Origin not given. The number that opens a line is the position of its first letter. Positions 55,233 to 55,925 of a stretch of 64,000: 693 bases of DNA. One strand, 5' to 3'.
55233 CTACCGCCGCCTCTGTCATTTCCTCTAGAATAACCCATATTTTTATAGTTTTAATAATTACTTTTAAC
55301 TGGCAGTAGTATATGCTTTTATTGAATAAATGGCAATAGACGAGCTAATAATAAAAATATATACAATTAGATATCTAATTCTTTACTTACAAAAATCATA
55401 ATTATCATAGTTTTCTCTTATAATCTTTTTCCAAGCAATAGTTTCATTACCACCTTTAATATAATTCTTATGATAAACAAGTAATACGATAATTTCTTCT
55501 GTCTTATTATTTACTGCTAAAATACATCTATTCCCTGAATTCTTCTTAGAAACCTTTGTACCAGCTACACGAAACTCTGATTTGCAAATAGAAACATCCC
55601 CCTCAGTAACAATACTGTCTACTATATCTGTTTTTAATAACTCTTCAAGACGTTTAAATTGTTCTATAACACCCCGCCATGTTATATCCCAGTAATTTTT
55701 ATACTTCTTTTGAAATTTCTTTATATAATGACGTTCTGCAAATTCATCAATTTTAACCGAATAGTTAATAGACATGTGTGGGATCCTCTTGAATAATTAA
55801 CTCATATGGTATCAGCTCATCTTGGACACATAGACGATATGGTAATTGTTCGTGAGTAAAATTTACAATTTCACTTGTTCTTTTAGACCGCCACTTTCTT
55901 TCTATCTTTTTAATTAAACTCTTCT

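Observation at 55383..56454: Candidate novel toxin-antitoxin pair: HTH_XRE-Panacea (DUF4065) fusion overlapping a RelE/ParE-fold-like small protein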

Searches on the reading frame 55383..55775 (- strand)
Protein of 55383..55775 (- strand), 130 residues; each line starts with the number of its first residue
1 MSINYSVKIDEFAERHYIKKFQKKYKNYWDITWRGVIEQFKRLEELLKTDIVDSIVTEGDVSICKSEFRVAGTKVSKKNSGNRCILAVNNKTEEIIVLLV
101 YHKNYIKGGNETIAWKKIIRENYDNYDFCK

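Call 3: search_protein_families(library=pfam, proteins=[window:55383-55775:-], max_evalue=1)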
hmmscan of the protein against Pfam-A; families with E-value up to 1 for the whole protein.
window:55383-55775:- (130 aa): 1 family
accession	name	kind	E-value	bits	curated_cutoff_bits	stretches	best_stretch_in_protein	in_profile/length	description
PF06955.19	XET_C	-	0.52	10.6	31.3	0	119-130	23-34/47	Xyloglucan endo-transglycosylase (XET) C-terminus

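Call 4: search_protein_families(library=ncbifam, proteins=[window:55383-55775:-], max_evalue=1)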
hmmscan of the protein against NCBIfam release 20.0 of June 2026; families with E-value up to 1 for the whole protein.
window:55383-55775:- (130 aa): 0 families
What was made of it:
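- On RelE/ParE toxin superfamily: No hit for the window protein (calls 3, 4).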

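Call 5: search_protein_families(library=padloc, proteins=[window:55383-55775:-], max_evalue=1)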
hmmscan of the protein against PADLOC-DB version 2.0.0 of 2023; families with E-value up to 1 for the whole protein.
window:55383-55775:- (130 aa): 1 family
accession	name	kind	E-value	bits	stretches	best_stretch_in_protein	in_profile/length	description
PDLC03997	PD-Lambda-5_A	-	0.0057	13.5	1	91-128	56-93/491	-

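Call 6: search_protein_families(library=phrogs, proteins=[window:55383-55775:-], max_evalue=1)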
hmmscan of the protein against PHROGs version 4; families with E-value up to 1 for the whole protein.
window:55383-55775:- (130 aa): 1 family
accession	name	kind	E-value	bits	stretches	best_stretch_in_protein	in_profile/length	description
phrog_5869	-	unknown function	0.0009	20.4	1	20-112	9-92/110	-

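Call 7: find_homologous_proteins(query=window:55383-55775:-, max_evalue=0.01)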
Query window:55383-55775:- (130 aa): 68 proteins with E <= 0.01 among 80 candidates.
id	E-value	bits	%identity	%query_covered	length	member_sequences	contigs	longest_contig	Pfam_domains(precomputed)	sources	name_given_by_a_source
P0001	1.6e-80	285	100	100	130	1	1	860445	-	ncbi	ncbi:MAG: hypothetical protein ACKKL6_02730 [Candidatus Komeilibacteria bacterium]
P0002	1.0e-55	205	68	100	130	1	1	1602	-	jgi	-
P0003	3.3e-51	190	66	100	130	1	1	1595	-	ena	-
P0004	2.9e-50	187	65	100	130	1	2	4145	-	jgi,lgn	-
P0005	1.2e-49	185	65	100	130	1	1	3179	-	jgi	-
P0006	4.3e-49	183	65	100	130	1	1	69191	-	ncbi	ncbi:MAG: hypothetical protein ABIG10_02460 [bacterium]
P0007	7.1e-49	183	64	99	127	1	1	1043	-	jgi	-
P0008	2.2e-45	171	60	100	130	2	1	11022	-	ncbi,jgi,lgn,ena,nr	ncbi:hypothetical protein KJ785_01250 [Patescibacteria group bacterium]|nr:hypothetical protein [Pat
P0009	3.5e-45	171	59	100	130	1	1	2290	-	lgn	-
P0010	1.3e-44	169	62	97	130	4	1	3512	-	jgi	-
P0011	3.2e-44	168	61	100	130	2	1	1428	-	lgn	-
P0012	5.2e-44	167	60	97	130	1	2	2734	-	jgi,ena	-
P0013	7.8e-44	166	62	100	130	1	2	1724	-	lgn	-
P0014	2.7e-43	165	56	97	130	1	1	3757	-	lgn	-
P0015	2.8e-43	165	61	100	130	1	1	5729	-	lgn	-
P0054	2.1e-31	126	45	95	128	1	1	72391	-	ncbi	-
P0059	1.6e-30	123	50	97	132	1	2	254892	-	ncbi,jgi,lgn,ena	-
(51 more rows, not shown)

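Call 11: search_solved_structures(query=A1, max_evalue=10, show_alignments=2)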
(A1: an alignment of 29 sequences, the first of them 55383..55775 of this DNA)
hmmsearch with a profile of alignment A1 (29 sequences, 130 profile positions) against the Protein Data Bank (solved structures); distinct sequences matched with E-value up to 10: 0.

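Call 12: find_encoding_contigs(protein=P0059, flank=4000, max_places=3)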
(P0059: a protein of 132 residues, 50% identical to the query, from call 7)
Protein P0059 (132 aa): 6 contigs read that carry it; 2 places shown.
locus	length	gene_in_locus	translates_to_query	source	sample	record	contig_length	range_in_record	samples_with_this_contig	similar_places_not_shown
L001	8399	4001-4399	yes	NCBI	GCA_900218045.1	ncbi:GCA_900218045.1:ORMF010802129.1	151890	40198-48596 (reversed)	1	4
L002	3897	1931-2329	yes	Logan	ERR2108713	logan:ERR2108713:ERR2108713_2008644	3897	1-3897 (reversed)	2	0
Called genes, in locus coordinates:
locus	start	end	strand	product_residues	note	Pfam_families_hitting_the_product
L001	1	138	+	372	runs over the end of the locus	PF02353:CMAS, PF13489:Methyltransf_23, PF01728:FtsJ (weak), PF13847:Methyltransf_31, PF08241:Methyltransf_11, PF08242:Methyltransf_12, PF13649:Methyltransf_25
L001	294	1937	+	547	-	PF01565:FAD_binding_4, PF02913:FAD-oxidase_C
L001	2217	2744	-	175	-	-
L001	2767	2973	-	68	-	-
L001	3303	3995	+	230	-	PF01381:HTH_3, PF12844:HTH_19, PF13560:HTH_31, PF20432:Xre-like-HTH (faint), PF13274:SocA_Panacea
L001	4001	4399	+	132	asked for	-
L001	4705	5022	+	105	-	-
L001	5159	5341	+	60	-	-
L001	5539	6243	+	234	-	PF12705:PDDEXK_1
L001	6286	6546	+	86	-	PF00462:Glutaredoxin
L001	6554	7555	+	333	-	PF01266:DAO (faint), PF07992:Pyr_redox_2, PF13738:Pyr_redox_3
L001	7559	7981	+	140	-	-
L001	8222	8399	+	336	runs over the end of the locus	PF01018:GTP1_OBG, PF01926:MMR_HSR1, PF02421:FeoB_N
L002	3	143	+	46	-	?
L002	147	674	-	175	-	-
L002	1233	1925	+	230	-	PF01381:HTH_3, PF12844:HTH_19, PF13560:HTH_31, PF20432:Xre-like-HTH (faint), PF13274:SocA_Panacea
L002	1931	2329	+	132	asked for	-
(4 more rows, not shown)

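Call 13: find_encoding_contigs(protein=P0054, flank=4000, max_places=2)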
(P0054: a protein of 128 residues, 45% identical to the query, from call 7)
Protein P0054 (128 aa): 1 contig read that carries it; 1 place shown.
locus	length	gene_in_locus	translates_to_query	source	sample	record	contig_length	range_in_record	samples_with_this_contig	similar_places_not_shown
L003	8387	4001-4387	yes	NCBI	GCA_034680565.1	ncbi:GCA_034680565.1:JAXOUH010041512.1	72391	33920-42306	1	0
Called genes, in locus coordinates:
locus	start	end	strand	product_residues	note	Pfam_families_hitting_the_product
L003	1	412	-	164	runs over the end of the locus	-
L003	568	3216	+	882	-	PF01326:PPDK_N, PF00391:PEP-utilizers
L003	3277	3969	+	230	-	PF01381:HTH_3, PF12844:HTH_19, PF13443:HTH_26 (faint), PF13560:HTH_31, PF13274:SocA_Panacea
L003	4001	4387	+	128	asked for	-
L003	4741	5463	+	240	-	-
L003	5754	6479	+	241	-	PF13489:Methyltransf_23, PF01209:Ubie_methyltran, PF00398:RrnaAD (weak), PF05891:Methyltransf_PK, PF01564:Spermine_synth (weak), PF13649:Methyltransf_25, PF08241:Methyltransf_11, PF08242:Methyltransf_12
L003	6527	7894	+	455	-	-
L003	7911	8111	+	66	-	-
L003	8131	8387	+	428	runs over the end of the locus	-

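Call 14: find_encoding_contigs(protein=P0006, flank=4000, max_places=2)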
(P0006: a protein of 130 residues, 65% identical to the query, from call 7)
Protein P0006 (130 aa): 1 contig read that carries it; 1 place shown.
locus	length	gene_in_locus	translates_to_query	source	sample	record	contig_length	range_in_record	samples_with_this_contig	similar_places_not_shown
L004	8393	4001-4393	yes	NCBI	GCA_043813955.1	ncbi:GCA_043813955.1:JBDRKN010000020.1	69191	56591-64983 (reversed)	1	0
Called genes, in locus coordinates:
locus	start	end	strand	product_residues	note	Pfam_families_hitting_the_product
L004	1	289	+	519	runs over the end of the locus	PF05496:RuvB_N (weak), PF13177:DNA_pol3_delta2, PF13401:AAA_22 (weak), PF00004:AAA, PF07728:AAA_5 (weak), PF22608:DNAX_ATPase_lid, PF12169:DNA_pol3_gamma3, PF20964:DnaX_C (weak)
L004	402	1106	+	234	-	-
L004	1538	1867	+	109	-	-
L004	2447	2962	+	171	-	PF01936:NYN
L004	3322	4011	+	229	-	PF12844:HTH_19, PF01381:HTH_3, PF13274:SocA_Panacea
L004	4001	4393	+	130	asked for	-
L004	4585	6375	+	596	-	PF00009:GTP_EFTU, PF01926:MMR_HSR1 (weak), PF22042:EF-G_D2, PF03144:GTP_EFTU_D2, PF00679:EFG_C, PF21018:BipA_C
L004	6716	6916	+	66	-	-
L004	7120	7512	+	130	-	-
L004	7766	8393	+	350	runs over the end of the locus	-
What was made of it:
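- Earlier loci show the same arrangement with different neighbours (calls 12-14).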

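Call 15: predict_structure(alignment_id=A1)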
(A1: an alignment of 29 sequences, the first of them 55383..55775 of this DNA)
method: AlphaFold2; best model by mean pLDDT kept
length: 130 residues; sequences in the alignment: 29
mean_pLDDT: 88.2   pTM: 0.82
mean pLDDT of the five models: 88.2, 86.5, 86.0, 84.2, 82.6
residues with pLDDT >= 90: 59; 70-90: 68; 50-70: 3; < 50: 0
segments of 3 or more residues with pLDDT < 50: none
pLDDT, mean of each block of 10 residues (from residue 1): 81 85 90 93 88 90 93 87 93 93 82 89 83
secondary structure, 60 per line:
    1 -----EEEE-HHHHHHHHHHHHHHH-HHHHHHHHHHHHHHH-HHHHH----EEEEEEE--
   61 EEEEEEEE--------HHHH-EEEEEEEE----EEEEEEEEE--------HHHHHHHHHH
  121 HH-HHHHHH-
elements in order: E6-9 H11-25 H27-41 H43-47 E52-58 E61-68 H77-80 E82-89 E94-102 H111-122 H124-129
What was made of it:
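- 55383..55775 (-): panT: 130-aa RelE/ParE-fold putative toxin from a family with no annotation. AF2 pLDDT 88 (call 15).
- Fold: AF2 pLDDT 88 and pTM 0.82 (call 15).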

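Call 22: find_related_loci(query=A1, collection=genome_contigs, flank=3000)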
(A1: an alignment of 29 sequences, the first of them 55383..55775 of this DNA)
Query A1 (130 aa) in genome_contigs; peptide patterns used: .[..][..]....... (x = any residue, [..] = any of these).
397 stretches matched a pattern; 222 encode a relative of the query (tblastn E <= 1e-3); the best 80 are kept; 80 distinct loci.
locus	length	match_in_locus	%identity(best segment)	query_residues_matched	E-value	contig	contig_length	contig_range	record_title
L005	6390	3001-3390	65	1-130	1e-53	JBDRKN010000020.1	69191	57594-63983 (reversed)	MAG: bacterium isolate MEGAHIT-group-1.725 k141_9977436, whole genome shotgun sequence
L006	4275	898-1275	60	1-126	2e-49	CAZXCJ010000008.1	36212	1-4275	MAG TPA_asm: uncultured Gammaproteobacteria bacterium isolate binchicken_co243_180 genome assembly, contig: NODE_745_len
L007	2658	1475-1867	53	1-130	4e-46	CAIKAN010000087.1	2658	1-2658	uncultured bacterium isolate AM-2014_bin-3203 genome assembly, contig: bin-3203:87/99, whole genome shotgun sequence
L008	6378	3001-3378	56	1-126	7e-46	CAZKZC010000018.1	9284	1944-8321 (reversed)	MAG TPA_asm: uncultured Candidatus Saccharibacteria bacterium isolate SRP178699_co2_538 genome assembly, contig: NODE_76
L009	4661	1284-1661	56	1-126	4e-46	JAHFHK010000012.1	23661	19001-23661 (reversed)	MAG: Candidatus Uhrbacteria bacterium isolate nzgw337 NODE_3435_length_23662_cov_3.353256, whole genome shotgun sequence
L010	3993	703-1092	57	1-130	2e-45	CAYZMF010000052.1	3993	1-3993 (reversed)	MAG TPA_asm: uncultured Gammaproteobacteria bacterium isolate binchicken_co157_726 genome assembly, contig: NODE_55707_l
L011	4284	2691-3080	57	1-130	1e-45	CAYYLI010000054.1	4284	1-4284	MAG TPA_asm: uncultured Gammaproteobacteria bacterium isolate SRP192927_co5_807 genome assembly, contig: NODE_48130_leng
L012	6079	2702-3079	56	1-126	3e-45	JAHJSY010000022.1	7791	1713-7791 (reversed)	MAG: Patescibacteria group bacterium isolate OS_PC_MetaG.mb.33 OS_PC_MetaG.mb.33_k141_203577, whole genome shotgun seque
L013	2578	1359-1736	57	5-130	2e-45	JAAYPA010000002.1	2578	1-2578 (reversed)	MAG: Mollicutes bacterium isolate AS22ysBPME_135 2568_AS22, whole genome shotgun sequence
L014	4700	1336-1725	56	1-130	7e-45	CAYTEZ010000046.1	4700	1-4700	MAG TPA_asm: uncultured Gammaproteobacteria bacterium isolate SRP170004_co1_41 genome assembly, contig: NODE_30181_lengt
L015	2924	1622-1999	56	1-126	4e-45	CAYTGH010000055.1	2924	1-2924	MAG TPA_asm: uncultured Candidatus Saccharibacteria bacterium isolate binchicken_co181_178 genome assembly, contig: NODE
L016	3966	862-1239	57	1-126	5e-45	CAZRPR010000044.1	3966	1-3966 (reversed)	MAG TPA_asm: uncultured Candidatus Saccharibacteria bacterium isolate SRP272421_co3_683 genome assembly, contig: NODE_88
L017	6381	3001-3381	54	1-127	2e-44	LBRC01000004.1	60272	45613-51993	MAG: Parcubacteria group bacterium GW2011_GWA2_36_10 UR94_C0004, whole genome shotgun sequence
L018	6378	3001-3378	54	1-126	4e-44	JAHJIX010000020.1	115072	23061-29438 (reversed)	MAG: Patescibacteria group bacterium isolate Modern_marine_rock_biofilm.mb.118 Modern_marine_roc.mb.118_k141_686917, who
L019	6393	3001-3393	53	1-130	2e-44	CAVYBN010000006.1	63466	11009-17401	MAG: Candidatus Parcubacteria bacterium isolate MFD03044.bin.2.101 genome assembly, contig: contig_54635, whole genome s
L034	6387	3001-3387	51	1-129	4e-41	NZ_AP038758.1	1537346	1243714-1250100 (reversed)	Minisyncoccus archaeiphilus strain PMX.108 chromosome, complete genome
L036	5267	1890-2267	52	1-126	2e-40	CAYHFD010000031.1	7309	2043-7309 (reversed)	MAG TPA_asm: uncultured Candidatus Saccharibacteria bacterium isolate ERP119705_co11_13 genome assembly, contig: NODE_82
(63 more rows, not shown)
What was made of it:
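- Distribution: 222 of 185,579 species genomes (call 22). The distribution is patchy and the genomic context varies (calls 12-14, 22).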

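Call 28: search_protein_families(library=pfam, alignment_id=A1, max_evalue=1)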
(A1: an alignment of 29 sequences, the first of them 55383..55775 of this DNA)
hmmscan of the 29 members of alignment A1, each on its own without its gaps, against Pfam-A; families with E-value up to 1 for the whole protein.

A. member 1, window:55383-55775:- (130 aa): 1 family
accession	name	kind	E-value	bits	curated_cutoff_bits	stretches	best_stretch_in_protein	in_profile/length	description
PF06955.19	XET_C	-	0.52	10.6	31.3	0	119-130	23-34/47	Xyloglucan endo-transglycosylase (XET) C-terminus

B. families by the number of members that match (of 29 scanned): 15 families
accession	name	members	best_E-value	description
PF06955.19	XET_C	2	0.45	Xyloglucan endo-transglycosylase (XET) C-terminus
PF13708.11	DUF4942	1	0.0024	Domain of unknown function (DUF4942)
PF10272.14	Tmpp129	1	0.0053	Putative transmembrane protein precursor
PF24998.1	DUF7778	1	0.043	Domain of unknown function (DUF7778)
PF21767.3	SCC3_C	1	0.045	Cohesin subunit SCC3, C-terminal domain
PF06296.18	RelE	1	0.07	RelE toxin of RelE / RelB toxin-antitoxin system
PF24744.1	CARF-assoc_HTH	1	0.078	CARF-associated HTH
PF25230.1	DUF7846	1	0.078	Domain of unknown function (DUF7846)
PF03193.22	RsgA_GTPase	1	0.083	RsgA GTPase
PF22052.2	DUF6937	1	0.087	Domain of unknown function (DUF6937)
PF19481.4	DUF6017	1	0.1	Family of unknown function (DUF6017)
PF12421.14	Ig_GpJ_C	1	0.13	Tip attachment protein J, C-terminal receptor binding domain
PF13732.12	DrrA1-3_C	1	0.19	ATP-binding protein DrrA1-3-like, C-terminal domain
PF07303.18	Occludin_ELL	1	0.21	Occludin homology domain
PF22185.1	AF_0924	1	0.26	Uncharacterized protein AF_0924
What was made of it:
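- On RelE/ParE toxin superfamily: Among 29 members, one gives a weak PF06296 hit at E=0.07 (call 28).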

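Call 32: search_protein_representatives(alignment_id=A1)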
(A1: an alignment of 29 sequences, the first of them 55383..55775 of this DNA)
Query: 29 sequences, 130 profile positions. Proteins with E-value up to 0.001 (for the whole library): 230; up to 1e-10: 174; up to 1e-30: 51. The best 150 are listed.
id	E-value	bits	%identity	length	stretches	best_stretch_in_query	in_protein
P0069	9.7e-51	187.3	-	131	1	1-128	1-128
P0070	7.6e-50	184.4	-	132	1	3-129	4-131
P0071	3.2e-48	179.2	-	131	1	1-129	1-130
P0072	8.0e-48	177.9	-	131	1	1-129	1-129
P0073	6.1e-47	175.0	-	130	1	1-129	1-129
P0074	5.6e-46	171.9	-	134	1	2-129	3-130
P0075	9.6e-44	164.7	-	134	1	3-129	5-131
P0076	1.9e-43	163.7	-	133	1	2-129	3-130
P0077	7.9e-43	161.7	-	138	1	3-129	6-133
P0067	2.4e-42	160.2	-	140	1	4-128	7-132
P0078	9.3e-42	158.2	-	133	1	3-129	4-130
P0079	1.8e-41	157.3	-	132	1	1-129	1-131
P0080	1.8e-40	154.1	-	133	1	3-129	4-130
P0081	2.1e-40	153.8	-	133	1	3-129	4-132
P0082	5.1e-40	152.6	-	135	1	2-127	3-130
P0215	1.8e-13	66.7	-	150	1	4-126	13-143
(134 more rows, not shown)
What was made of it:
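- The family forms 230 clusters at 50% identity among 1.84 billion proteins (call 32).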

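Call 34: find_encoding_contigs(protein=P0215, flank=3000, max_places=2)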
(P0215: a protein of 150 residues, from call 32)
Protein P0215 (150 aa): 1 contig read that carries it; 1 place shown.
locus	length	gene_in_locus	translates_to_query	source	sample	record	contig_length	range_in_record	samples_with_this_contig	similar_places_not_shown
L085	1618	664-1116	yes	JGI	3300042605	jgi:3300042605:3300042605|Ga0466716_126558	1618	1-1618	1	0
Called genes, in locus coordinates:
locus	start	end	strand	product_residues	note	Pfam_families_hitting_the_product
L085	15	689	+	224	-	PF13274:SocA_Panacea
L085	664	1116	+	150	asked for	-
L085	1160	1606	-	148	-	-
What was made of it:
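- On PanAT (Panacea antitoxin TA systems): A remote member is also paired (call 34).
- A remote member (E=1.8e-13) is also paired with a Panacea protein, though only PF13274 and no HTH was recorded for that 224-aa partner (call 34).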

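Call 36: find_related_loci(query=A1, collection=viral_contigs, flank=6000)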
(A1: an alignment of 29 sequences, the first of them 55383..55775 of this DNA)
Query A1 (130 aa) in viral_contigs; peptide patterns used: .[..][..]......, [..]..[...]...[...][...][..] (x = any residue, [..] = any of these).
289 stretches matched a pattern; 1 encode a relative of the query (tblastn E <= 1e-3); 1 distinct loci.
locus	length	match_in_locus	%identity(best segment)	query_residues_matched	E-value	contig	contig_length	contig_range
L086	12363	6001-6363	43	4-124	2e-31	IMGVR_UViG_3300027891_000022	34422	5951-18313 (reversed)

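Call 40: search_protein_families(library=pfam, proteins=[L086:2392-4140:-, L086:1594-2280:-, L086:4282-4827:-, L086:5289-6008:+, L086:5983-6390:+, L086:6474-7481:-, L086:8032-9471:-, L086:9493-10383:-, L086:10384-11457:-, L086:11427-12281:-], max_evalue=0.001)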
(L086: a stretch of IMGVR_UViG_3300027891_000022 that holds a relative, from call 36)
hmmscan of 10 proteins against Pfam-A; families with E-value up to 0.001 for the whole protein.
L086:2392-4140:- (582 aa): 3 families
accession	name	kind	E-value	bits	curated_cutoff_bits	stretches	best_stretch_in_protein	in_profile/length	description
PF00239.26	Resolvase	-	8.9e-29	100.9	23.3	1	27-173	3-144/145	Resolvase, N terminal domain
PF07508.19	Recombinase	-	5.2e-21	75.3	21.1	1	194-303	1-102/102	Recombinase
PF13408.12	Zn_ribbon_recom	-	2.5e-07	31.4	25.3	1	319-377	1-53/58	Recombinase zinc beta ribbon domain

L086:1594-2280:- (228 aa): 0 families

L086:4282-4827:- (181 aa): 0 families

L086:5289-6008:+ (239 aa): 3 families
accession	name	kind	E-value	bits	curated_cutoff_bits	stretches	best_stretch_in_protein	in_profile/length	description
PF13274.11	SocA_Panacea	-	5.4e-13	50.3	25.7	1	106-212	1-113/113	Antitoxin SocA-like, Panacea domain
PF01381.28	HTH_3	-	1.4e-11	44.7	23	1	9-58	1-50/55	Helix-turn-helix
PF13560.12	HTH_31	-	5.2e-07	30.3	27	1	10-56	7-54/64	Helix-turn-helix domain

L086:5983-6390:+ (135 aa): 0 families

L086:6474-7481:- (335 aa): 3 families
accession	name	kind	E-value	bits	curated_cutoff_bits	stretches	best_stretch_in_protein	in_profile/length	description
PF01510.30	Amidase_2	-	6.7e-18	65.7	26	1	21-149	4-120/131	N-acetylmuramoyl-L-alanine amidase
PF01471.23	PG_binding_1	-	5.5e-12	46.1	23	1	204-259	1-57/57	Putative peptidoglycan binding domain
PF09374.15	PG_binding_3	-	0.00023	21.7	24.6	0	236-295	3-61/76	Predicted Peptidoglycan domain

L086:8032-9471:- (479 aa): 1 family
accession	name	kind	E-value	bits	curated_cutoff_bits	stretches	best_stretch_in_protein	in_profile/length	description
PF19789.6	DUF6273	-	7.3e-31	107.8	23.5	1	41-262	1-172/172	Domain of unknown function (DUF6273)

L086:9493-10383:- (296 aa): 0 families

L086:10384-11457:- (357 aa): 1 family
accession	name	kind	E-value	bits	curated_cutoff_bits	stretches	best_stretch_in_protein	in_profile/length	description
PF14594.13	Sipho_Gp37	-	8.9e-66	222.8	26.2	1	14-343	2-369/370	Siphovirus ReqiPepy6 Gp37-like protein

L086:11427-12281:- (284 aa): 2 families
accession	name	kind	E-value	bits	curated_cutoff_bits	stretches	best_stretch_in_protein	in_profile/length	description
PF22768.1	SPP1_Dit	-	2.5e-09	37.7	25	1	176-280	2-96/97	Siphovirus-type tail component, C-terminal domain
PF05709.17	Sipho_tail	-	3e-08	34.3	24.2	1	14-92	7-83/118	Phage tail protein RIFT-related domain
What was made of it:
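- One copy sits at a moron-like position in a temperate siphovirus, between the lysis and integrase genes (calls 36, 40). It is carried by a phage (call 40).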
